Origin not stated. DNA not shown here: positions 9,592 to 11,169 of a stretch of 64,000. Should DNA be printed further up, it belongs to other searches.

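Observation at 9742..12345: STAS-less SulP transporter / persulfide-dioxygenase-like MBL / rhodanese gene cluster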

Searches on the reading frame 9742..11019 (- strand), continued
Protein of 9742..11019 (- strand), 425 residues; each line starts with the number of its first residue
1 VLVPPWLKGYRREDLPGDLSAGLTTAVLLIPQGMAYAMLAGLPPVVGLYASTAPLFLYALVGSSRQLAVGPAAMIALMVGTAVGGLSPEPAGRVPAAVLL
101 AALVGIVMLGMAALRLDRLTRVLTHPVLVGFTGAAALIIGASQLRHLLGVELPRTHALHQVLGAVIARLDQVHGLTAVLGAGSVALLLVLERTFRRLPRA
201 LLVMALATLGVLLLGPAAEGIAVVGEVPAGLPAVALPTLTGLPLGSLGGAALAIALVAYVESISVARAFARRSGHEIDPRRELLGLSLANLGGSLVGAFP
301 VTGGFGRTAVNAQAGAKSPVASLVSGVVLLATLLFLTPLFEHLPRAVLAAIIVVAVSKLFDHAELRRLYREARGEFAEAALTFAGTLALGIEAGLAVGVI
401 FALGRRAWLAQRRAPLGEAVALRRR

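Call 60: find_encoding_contigs(protein=P0125, flank=5000, max_places=2)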
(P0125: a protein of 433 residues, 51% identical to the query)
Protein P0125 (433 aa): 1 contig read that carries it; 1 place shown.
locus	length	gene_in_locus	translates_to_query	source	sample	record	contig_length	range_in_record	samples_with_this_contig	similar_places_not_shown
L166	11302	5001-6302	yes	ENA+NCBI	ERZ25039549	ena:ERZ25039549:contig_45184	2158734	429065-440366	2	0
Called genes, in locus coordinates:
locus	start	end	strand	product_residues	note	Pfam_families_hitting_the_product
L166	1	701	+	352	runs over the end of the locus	PF02812:ELFV_dehydrog_N, PF00208:ELFV_dehydrog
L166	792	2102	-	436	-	PF04015:DUF362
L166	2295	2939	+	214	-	PF00582:Usp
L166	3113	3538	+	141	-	-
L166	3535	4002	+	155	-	PF20398:DUF6691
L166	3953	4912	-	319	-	PF00158:Sigma54_activat, PF14532:Sigma54_activ_2, PF13191:AAA_16 (weak), PF07728:AAA_5, PF25601:AAA_lid_14, PF02954:HTH_8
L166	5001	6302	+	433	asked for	PF00916:Sulfate_transp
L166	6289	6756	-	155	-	PF28507:Rv1828_C (faint), PF00376:MerR, PF13411:MerR_1, PF09278:MerR-DNA-bind (weak)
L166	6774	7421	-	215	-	PF00571:CBS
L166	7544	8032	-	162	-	PF00582:Usp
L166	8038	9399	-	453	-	PF00072:Response_reg, PF00158:Sigma54_activat, PF14532:Sigma54_activ_2, PF01078:Mg_chelatase (faint), PF00004:AAA (weak), PF07728:AAA_5, PF25601:AAA_lid_14, PF02954:HTH_8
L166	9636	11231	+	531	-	PF11563:Protoglobin, PF00989:PAS, PF13188:PAS_8 (weak), PF08448:PAS_4, PF13426:PAS_9, PF00512:HisKA, PF13581:HATPase_c_2 (faint), PF02518:HATPase_c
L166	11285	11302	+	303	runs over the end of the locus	PF00582:Usp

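Call 61: find_encoding_contigs(protein=P0130, flank=5000, max_places=2)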
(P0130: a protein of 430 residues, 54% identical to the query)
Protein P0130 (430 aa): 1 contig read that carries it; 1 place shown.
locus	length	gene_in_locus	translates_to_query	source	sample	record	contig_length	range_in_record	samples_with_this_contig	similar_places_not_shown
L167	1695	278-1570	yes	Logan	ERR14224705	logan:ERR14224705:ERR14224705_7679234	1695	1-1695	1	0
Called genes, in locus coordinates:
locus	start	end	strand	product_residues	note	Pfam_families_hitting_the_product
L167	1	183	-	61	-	?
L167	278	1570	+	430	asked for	PF00916:Sulfate_transp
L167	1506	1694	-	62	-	?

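Call 62: find_encoding_contigs(protein=P0162, flank=5000, max_places=2)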
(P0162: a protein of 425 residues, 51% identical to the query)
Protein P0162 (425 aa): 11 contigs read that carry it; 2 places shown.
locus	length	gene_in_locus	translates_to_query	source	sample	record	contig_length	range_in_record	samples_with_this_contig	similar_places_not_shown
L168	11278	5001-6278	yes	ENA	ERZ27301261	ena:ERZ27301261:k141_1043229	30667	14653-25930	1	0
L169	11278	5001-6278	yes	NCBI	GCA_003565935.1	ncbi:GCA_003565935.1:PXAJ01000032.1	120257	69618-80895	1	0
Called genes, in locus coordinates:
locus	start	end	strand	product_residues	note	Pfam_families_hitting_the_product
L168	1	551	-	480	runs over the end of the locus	PF00069:Pkinase, PF03109:ABC1 (faint), PF07714:PK_Tyr_Ser-Thr, PF01636:APH (faint)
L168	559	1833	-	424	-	PF01594:AI-2E_transport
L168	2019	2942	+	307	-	-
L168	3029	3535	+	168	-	-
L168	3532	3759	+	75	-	-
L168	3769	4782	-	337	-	PF00158:Sigma54_activat, PF14532:Sigma54_activ_2, PF07724:AAA_2 (faint), PF07728:AAA_5, PF25601:AAA_lid_14, PF02954:HTH_8, PF13384:HTH_23 (faint)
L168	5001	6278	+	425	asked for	PF00916:Sulfate_transp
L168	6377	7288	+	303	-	PF00753:Lactamase_B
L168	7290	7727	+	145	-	PF04143:Sulf_transp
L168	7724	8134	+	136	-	PF20398:DUF6691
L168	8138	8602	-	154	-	-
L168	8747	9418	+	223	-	PF01135:PCMT, PF13649:Methyltransf_25 (weak)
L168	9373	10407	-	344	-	PF01553:Acyltransferase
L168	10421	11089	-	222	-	PF00484:Pro_CA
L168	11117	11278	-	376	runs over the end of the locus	-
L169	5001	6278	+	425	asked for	PF00916:Sulfate_transp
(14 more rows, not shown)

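Call 80: predict_structure(alignment_id=A3)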
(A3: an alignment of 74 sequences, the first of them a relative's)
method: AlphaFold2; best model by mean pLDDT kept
length: 425 residues; sequences in the alignment: 74
mean_pLDDT: 87.3   pTM: 0.86
mean pLDDT of the five models: 87.3, 84.4, 84.4, 84.2, 82.4
residues with pLDDT >= 90: 221; 70-90: 184; 50-70: 12; < 50: 8
segments of 3 or more residues with pLDDT < 50: 421-425
pLDDT, mean of each block of 10 residues (from residue 1): 77 92 89 91 91 91 83 90 86 91 96 84 81 91 94 84 94 94 97 89 92 77 82 84 84 90 81 85 93 94 74 86 93 91 94 90 94 94 92 88 87 59 45
secondary structure, 60 per line:
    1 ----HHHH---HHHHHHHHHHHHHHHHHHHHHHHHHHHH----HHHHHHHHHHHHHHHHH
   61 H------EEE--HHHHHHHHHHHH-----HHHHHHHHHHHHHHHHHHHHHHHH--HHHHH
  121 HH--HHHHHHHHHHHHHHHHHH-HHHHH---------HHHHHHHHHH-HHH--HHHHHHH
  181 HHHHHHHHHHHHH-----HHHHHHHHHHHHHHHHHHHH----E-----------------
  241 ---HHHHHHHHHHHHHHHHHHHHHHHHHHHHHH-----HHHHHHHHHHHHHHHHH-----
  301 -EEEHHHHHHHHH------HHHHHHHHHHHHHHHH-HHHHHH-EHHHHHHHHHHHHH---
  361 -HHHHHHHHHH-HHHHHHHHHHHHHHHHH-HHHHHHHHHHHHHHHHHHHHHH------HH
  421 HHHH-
elements in order: H5-8 H12-39 H44-61 E68-70 H73-84 H90-113 H116-122 H125-142 H144-148 H158-167 H174-193 H199-218 H244-273 H279-295 E302-304 H305-313 H320-335 H337-342 H345-357 H362-371 H373-389 H391-412 H419-424

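Call 82: fold_search(model_id=the predicted structure, library=pdb)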
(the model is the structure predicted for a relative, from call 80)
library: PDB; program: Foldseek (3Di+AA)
matches with E <= 10: 414; with E <= 0.001: 121
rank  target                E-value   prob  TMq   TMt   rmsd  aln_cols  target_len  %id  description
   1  7v75                  7.2e-27  1.00  0.90  0.64   1.6       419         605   41  Thermostabilized human prestin in complex with salicylate (released 2022-08-31)
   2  7lhv_A                7.5e-27  1.00  0.90  0.67   1.7       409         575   39  Structure of Arabidopsis thaliana sulfate transporter AtSULTR4;1 (released 2021-08-11)
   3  7v73                  8.9e-27  1.00  0.90  0.64   1.7       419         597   41  Thermostabilized human prestin in complex with chloride (released 2022-08-31)
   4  9ias_A                8.8e-25  1.00  0.86  0.69   2.4       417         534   36  Sulfate transporter SLC26A11 in nanodiscs with nanobody Nb4 (released 2026-03-04)
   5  9iar_A                1.1e-24  1.00  0.86  0.66   2.9       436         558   35  Sulfate transporter SLC26A11 in nanodiscs with nanobody Nb11 (released 2026-03-04)
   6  8opq_A                3.0e-24  1.00  0.89  0.59   2.1       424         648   34  Structure of Human Solute Carrier 26 family member A6 (SLC26A6) anion transporter in an inward-facing state (released 2023-05-17)
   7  7lgu_A                4.4e-24  1.00  0.87  0.56   2.6       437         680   30  Structure of human prestin in the presence of NaCl (released 2021-08-25)
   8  7s8x_A                5.3e-23  1.00  0.86  0.55   2.8       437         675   31  Cryo-EM Structure of dolphin Prestin: Sensor Up (compact) state (released 2021-11-03)
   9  8x1r_A                1.1e-22  1.00  0.91  0.55   2.3       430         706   27  Cryo-EM structure of human DRA (SLC26A3) bound with chloride (released 2025-05-14)
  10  7s9a_A                2.2e-22  1.00  0.90  0.58   2.1       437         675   30  Cryo-EM Structure of dolphin Prestin: Inhibited I (Chloride + Salicylate) (released 2021-11-03)
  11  8uc1_A                2.5e-22  1.00  0.89  0.58   2.3       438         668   31  Cryo-EM structure of dolphin Prestin in low Cl buffer (released 2023-12-13)
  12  8sgw_C                2.6e-22  1.00  0.88  0.62   2.4       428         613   27  Pendrin in complex with chloride (released 2024-02-07)
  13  9nnc_A                3.4e-22  1.00  0.87  0.59   3.6       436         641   29  Cryo-EM structure of Serendipita indica sulfate transporter SiSulT in oxlate bound state (released 2026-03-11)
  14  8x1t_B                4.1e-22  1.00  0.91  0.56   2.2       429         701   27  Cryo-EM structure of human DRA (SLC26A3) bound with sulfate (released 2025-05-14)
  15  9nnc_B                4.8e-22  1.00  0.88  0.60   2.9       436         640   29  Cryo-EM structure of Serendipita indica sulfate transporter SiSulT in oxlate bound state (released 2026-03-11)
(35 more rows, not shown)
